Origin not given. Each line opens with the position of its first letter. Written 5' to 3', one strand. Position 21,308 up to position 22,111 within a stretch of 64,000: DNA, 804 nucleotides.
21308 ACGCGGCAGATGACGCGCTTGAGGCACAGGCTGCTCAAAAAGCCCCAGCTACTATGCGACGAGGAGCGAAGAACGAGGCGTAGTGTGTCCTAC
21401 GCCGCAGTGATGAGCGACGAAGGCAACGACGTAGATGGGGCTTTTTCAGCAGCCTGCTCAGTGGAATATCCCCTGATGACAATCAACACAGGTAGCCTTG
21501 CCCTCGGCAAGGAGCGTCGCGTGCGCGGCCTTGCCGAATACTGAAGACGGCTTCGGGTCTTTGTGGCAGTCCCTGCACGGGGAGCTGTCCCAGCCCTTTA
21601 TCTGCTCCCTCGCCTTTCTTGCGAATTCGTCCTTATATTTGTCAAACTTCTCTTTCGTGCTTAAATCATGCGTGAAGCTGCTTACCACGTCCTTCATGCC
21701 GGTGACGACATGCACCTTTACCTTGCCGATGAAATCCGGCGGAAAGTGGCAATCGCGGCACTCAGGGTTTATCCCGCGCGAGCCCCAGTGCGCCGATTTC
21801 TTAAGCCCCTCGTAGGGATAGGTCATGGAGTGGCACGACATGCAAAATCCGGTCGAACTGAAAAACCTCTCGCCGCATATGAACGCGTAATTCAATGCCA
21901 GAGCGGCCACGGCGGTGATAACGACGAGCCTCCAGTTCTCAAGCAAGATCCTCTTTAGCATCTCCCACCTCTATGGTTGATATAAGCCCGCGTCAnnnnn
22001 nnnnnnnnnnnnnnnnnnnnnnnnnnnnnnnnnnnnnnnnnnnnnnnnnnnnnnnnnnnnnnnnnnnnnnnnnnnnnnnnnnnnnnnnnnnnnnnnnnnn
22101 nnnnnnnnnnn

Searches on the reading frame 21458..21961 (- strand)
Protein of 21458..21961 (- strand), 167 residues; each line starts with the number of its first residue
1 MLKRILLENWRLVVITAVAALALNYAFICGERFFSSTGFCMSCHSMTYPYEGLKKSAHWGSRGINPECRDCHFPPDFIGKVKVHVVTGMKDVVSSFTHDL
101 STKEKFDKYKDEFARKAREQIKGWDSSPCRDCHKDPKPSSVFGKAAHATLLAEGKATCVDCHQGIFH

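Call 74: search_protein_families(library=pfam, proteins=[window:21458-21961:-], max_evalue=0.0001)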
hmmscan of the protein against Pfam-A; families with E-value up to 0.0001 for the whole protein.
window:21458-21961:- (167 aa): 3 families
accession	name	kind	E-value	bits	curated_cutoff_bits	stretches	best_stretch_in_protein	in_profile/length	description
PF03264.19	Cytochrom_NNT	-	6.1e-40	137.2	24.1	1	11-167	10-169/174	NapC/NirT cytochrome c family, N-terminal region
PF22113.1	Mtrc-MtrF_II-IV_dom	-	5.8e-07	29.6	30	1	37-164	6-129/176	Outer membrane cytochrome MtrC/MtrF-like, domains II/IV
PF14522.11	Cytochrome_C7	-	8.5e-06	25.9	24.8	0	59-163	6-67/67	Cytochrome c7 and related cytochrome c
